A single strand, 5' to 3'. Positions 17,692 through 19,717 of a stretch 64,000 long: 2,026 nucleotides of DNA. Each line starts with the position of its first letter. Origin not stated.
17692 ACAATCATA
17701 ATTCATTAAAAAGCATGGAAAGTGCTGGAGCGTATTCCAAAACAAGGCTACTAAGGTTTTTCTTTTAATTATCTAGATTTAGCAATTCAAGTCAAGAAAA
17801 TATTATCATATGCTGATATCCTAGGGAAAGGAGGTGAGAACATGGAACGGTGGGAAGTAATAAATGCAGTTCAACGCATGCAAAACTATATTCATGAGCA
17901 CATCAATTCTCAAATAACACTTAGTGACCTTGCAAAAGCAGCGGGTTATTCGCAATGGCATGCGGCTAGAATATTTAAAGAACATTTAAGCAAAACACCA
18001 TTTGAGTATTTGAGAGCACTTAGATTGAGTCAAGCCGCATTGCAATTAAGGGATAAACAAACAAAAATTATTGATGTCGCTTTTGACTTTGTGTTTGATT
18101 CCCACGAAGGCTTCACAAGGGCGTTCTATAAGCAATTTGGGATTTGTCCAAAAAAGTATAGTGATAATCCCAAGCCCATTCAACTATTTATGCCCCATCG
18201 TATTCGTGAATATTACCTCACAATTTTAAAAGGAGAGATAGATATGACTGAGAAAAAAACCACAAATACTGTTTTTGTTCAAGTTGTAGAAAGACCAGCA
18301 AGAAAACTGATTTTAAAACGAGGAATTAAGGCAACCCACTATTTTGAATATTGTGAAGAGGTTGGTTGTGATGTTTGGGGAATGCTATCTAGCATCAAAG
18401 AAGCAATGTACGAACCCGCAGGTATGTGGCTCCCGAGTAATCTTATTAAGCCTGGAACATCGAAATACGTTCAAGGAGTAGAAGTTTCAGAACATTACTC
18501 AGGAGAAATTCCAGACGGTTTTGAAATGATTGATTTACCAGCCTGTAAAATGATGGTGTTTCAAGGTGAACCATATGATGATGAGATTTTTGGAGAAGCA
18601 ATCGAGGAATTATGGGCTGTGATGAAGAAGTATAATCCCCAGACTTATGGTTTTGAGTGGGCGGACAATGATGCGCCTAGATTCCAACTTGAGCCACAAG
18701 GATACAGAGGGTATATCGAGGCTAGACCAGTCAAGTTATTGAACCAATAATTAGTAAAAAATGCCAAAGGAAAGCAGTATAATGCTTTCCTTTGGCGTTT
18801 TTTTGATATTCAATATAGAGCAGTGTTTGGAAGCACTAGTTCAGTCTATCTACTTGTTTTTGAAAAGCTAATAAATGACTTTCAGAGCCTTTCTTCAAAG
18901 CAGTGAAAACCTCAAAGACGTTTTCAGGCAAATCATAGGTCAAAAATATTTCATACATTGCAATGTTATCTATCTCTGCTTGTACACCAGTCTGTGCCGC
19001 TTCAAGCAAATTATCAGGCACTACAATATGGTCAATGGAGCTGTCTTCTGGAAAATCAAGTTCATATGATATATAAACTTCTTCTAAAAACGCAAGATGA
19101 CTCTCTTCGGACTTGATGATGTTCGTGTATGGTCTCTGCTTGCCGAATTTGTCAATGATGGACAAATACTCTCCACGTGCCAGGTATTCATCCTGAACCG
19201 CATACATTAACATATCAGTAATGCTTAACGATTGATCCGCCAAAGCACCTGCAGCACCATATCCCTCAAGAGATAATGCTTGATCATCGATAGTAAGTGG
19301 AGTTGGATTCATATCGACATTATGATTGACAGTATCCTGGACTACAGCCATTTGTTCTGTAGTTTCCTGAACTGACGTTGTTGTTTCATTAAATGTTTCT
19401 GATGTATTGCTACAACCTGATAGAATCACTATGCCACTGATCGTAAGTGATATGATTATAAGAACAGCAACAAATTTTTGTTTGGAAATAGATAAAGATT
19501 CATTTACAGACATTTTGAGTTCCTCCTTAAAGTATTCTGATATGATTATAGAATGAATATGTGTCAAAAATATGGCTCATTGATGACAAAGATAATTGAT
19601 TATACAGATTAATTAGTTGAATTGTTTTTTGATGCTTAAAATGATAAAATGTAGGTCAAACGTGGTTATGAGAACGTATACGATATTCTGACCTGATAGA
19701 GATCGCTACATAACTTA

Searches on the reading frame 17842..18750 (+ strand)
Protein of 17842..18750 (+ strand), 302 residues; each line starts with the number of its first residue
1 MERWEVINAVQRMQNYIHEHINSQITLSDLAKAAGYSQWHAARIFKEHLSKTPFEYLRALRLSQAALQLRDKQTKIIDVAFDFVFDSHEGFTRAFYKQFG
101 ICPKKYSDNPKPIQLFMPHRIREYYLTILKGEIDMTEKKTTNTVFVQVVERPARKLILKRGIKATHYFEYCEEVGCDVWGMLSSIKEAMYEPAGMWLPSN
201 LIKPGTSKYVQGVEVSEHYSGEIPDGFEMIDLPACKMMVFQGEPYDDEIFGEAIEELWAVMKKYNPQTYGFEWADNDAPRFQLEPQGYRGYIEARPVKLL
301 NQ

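Call 26: search_protein_families(library=pfam, max_evalue=0.001, proteins=[window:17842-18750:+])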
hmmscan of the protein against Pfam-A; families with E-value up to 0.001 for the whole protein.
window:17842-18750:+ (302 aa): 2 families
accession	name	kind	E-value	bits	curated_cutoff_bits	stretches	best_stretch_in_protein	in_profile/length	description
PF12833.13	HTH_18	-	3.4e-20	72.6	33.6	1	30-107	1-78/80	Helix-turn-helix domain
PF00165.29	HTH_AraC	-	1.1e-09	38.6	26.6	1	17-58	1-42/42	Bacterial regulatory helix-turn-helix proteins, AraC family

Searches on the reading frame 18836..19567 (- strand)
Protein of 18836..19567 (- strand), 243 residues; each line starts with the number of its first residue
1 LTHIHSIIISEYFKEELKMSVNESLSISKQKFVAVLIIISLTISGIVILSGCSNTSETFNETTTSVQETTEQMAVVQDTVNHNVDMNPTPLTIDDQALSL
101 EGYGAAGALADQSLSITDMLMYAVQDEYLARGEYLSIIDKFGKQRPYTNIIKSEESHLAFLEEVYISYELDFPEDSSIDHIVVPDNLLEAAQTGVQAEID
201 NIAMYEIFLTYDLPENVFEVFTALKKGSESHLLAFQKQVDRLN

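Call 26: search_protein_families(library=pfam, max_evalue=0.001, proteins=[window:18836-19567:-])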
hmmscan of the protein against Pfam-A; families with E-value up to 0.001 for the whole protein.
window:18836-19567:- (243 aa): 1 family
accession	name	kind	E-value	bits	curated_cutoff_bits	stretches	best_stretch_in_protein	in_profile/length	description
PF09968.15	DUF2202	-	3.5e-07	30.6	22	1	118-240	3-139/162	Uncharacterized protein domain (DUF2202)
